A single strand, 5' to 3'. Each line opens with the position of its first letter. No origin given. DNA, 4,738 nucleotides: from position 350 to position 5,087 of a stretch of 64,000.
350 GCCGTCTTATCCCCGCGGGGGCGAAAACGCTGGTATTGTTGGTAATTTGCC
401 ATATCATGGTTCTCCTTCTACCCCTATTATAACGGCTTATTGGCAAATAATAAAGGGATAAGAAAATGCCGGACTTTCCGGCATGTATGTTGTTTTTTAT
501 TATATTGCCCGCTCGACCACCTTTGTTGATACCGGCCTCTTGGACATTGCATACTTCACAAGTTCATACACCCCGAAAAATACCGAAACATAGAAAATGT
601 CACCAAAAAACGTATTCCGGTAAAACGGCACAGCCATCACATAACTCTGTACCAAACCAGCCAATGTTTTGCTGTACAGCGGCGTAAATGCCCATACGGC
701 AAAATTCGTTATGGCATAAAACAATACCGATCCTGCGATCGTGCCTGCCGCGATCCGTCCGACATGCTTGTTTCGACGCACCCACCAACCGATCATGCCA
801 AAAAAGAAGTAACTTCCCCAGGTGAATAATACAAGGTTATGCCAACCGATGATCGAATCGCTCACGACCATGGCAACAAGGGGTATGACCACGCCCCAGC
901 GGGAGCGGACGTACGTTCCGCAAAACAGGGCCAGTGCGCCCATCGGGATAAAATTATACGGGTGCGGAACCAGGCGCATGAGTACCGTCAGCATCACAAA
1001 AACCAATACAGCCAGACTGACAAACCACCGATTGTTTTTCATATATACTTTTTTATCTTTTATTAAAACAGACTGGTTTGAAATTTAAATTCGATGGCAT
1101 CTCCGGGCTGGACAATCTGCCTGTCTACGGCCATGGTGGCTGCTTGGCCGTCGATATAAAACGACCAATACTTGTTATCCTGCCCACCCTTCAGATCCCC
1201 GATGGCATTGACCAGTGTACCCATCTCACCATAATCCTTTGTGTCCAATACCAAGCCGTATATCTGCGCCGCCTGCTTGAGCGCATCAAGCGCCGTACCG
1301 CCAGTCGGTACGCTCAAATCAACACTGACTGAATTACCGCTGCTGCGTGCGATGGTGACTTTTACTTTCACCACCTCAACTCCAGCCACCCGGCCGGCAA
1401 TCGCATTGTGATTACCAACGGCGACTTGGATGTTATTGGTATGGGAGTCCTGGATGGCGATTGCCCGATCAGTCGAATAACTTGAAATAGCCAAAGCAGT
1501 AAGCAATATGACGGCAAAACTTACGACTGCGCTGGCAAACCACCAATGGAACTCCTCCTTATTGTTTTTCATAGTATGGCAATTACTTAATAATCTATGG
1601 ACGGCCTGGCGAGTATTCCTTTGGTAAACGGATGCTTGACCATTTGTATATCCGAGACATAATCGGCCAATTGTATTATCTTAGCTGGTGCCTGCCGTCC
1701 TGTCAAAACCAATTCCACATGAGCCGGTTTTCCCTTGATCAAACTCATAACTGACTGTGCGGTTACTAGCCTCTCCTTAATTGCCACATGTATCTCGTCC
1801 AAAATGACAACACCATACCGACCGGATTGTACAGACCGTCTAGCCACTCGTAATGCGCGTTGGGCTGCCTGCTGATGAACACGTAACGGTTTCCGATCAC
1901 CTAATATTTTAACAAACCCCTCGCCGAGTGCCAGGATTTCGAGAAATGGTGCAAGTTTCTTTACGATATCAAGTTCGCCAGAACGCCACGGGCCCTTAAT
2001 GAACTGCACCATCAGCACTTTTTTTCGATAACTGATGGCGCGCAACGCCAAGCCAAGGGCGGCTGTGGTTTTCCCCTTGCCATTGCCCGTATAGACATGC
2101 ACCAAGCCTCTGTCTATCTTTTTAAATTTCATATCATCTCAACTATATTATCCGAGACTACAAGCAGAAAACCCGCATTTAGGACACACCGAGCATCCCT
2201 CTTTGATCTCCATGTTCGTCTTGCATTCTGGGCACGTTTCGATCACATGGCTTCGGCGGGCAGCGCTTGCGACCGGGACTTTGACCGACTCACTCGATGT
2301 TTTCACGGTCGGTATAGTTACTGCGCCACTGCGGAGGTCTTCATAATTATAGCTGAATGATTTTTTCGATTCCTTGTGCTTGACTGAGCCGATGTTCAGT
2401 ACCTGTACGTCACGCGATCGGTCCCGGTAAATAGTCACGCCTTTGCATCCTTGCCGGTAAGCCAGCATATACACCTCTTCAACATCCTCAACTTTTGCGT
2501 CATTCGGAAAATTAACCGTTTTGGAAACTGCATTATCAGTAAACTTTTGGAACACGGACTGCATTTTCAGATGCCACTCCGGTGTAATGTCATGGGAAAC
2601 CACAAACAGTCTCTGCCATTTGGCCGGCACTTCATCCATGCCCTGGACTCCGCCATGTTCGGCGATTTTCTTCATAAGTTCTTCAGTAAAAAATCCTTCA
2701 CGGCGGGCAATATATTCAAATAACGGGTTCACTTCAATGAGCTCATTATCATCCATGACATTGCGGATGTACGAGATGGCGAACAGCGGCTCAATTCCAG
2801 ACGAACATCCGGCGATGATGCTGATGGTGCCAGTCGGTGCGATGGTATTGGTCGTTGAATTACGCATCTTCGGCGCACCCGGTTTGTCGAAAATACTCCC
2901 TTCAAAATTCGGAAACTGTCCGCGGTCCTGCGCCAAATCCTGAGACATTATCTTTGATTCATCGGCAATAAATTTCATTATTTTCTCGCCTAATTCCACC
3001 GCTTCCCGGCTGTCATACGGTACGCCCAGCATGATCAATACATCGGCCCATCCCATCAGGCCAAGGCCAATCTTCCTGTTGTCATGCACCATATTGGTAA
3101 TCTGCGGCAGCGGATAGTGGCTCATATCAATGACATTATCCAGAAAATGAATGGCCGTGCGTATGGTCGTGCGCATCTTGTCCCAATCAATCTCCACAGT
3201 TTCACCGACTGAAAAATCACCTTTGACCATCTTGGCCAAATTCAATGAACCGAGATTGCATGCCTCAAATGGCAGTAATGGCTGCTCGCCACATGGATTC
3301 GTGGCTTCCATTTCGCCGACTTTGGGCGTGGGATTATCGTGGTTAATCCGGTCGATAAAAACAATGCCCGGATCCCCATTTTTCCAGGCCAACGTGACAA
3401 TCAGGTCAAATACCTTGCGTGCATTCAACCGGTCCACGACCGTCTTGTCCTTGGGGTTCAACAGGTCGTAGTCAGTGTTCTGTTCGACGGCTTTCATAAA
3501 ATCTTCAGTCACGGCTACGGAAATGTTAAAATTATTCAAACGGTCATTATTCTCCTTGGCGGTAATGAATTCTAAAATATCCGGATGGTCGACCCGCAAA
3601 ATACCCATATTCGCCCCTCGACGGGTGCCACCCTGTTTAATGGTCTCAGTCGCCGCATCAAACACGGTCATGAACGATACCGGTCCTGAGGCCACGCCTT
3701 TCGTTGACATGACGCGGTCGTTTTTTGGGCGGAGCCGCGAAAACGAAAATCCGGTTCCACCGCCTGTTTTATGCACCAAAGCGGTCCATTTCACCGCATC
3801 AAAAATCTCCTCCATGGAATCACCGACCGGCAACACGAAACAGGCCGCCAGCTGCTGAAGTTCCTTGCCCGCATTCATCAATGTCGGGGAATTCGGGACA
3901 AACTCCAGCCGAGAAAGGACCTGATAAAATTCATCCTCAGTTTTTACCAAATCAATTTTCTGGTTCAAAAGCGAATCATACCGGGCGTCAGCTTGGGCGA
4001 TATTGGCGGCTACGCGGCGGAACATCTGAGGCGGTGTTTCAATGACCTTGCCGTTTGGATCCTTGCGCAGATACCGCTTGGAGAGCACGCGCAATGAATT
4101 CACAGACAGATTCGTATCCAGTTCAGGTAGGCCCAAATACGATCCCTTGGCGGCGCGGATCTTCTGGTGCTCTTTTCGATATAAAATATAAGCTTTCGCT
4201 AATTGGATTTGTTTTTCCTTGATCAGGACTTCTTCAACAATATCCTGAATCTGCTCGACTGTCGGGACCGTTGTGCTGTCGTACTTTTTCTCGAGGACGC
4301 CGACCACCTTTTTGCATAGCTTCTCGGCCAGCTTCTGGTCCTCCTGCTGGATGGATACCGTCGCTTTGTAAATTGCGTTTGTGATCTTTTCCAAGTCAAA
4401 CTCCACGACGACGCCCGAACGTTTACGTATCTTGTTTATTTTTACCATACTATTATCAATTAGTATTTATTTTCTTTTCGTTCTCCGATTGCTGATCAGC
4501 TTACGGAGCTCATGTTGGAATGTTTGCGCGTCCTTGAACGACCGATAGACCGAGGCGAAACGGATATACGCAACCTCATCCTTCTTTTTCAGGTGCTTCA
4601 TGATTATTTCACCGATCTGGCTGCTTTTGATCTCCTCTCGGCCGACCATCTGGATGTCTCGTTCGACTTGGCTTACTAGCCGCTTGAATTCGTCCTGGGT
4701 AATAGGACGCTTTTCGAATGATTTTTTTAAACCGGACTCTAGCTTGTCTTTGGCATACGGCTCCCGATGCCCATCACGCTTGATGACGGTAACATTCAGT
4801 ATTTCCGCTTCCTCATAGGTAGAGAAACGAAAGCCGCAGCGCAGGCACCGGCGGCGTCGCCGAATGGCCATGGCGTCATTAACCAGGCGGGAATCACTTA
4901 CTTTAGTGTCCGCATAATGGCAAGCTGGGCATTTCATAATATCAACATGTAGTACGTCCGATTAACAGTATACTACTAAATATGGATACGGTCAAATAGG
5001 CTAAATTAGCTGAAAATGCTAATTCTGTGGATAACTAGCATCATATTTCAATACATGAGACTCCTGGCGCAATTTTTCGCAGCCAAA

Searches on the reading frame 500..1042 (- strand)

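Call 53: search_protein_families(library=pfam, proteins=[window:500-1042:-], max_evalue=0.001)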
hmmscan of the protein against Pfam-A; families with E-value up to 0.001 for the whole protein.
window:500-1042:- (180 aa): 1 family
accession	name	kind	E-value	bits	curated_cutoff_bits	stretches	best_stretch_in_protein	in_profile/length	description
PF20221.3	DUF6580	-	2.2e-47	161.8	27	1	10-165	8-158/162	Family of unknown function (DUF6580)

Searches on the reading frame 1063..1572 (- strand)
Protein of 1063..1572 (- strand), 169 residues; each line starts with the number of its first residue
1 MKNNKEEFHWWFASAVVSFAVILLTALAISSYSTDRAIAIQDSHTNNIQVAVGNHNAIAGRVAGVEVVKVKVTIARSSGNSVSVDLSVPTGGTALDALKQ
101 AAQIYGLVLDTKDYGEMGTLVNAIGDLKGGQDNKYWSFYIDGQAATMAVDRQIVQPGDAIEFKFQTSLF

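Call 53: search_protein_families(library=pfam, proteins=[window:1063-1572:-], max_evalue=0.001)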
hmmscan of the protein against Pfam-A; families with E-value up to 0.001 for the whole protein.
window:1063-1572:- (169 aa): 1 family
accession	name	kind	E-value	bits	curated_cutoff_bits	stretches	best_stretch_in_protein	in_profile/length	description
PF14478.12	DUF4430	-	4e-12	46.8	23.8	1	91-165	1-71/72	Domain of unknown function (DUF4430)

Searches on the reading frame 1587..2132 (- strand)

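Call 53: search_protein_families(library=pfam, proteins=[window:1587-2132:-], max_evalue=0.001)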
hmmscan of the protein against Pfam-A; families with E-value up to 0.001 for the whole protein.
window:1587-2132:- (181 aa): 2 families
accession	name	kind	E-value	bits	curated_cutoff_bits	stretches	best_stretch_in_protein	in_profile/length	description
PF02572.21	CobA_CobO_BtuR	-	8.4e-58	195.8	25.7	1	8-181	2-172/172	ATP:corrinoid adenosyltransferase BtuR/CobO/CobP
PF04851.21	ResIII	-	0.0003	21.2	22.5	0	7-42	24-59/164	Type III restriction enzyme, res subunit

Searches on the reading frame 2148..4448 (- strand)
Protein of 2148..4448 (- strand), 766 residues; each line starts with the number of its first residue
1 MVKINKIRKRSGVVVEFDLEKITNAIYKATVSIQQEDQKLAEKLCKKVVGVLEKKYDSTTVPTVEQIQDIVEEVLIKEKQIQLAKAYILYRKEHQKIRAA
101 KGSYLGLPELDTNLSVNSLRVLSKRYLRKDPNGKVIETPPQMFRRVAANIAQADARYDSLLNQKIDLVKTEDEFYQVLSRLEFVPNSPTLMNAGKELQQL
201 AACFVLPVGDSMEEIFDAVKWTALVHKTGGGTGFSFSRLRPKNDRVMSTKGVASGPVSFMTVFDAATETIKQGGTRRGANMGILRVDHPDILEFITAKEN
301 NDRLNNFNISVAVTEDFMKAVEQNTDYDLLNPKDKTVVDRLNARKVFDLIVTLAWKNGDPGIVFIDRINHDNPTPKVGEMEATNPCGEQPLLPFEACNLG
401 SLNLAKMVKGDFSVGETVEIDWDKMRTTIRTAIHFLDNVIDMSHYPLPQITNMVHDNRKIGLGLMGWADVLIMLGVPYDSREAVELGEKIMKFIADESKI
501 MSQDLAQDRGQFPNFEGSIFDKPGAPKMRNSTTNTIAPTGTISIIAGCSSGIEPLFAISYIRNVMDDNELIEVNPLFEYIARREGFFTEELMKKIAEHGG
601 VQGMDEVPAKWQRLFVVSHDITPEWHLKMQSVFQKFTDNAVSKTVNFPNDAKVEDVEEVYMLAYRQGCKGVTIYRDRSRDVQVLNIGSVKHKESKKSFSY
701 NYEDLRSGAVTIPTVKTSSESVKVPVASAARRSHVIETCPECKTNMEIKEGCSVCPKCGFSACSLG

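Call 53: search_protein_families(library=pfam, proteins=[window:2148-4448:-], max_evalue=0.001)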
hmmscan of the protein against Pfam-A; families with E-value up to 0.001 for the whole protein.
window:2148-4448:- (766 aa): 3 families
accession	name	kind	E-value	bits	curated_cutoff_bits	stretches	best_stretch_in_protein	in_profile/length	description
PF02867.20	Ribonuc_red_lgC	-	2.1e-135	452.8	23.9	1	201-674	1-523/523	Ribonucleotide reductase, barrel domain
PF00317.26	Ribonuc_red_lgN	-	2.2e-25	88.9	28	1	113-197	2-76/77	Ribonucleotide reductase, all-alpha domain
PF03477.21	ATP-cone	-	2.6e-21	76.4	25.8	1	6-95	2-87/88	ATP cone domain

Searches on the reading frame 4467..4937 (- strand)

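Call 7: search_protein_families(library=pfam, proteins=[window:4467-4937:-], max_evalue=0.01)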
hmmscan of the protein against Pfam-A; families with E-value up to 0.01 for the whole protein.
window:4467-4937:- (156 aa): 2 families
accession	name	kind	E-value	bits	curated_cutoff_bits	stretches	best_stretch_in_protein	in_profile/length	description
PF03477.21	ATP-cone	-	6.5e-23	81.5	25.8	1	50-136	2-87/88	ATP cone domain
PF22811.2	Zn_ribbon_NrdR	-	3.8e-19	68.8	27.2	1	1-42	1-42/42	Transcriptional repressor NrdR-like, N-terminal domain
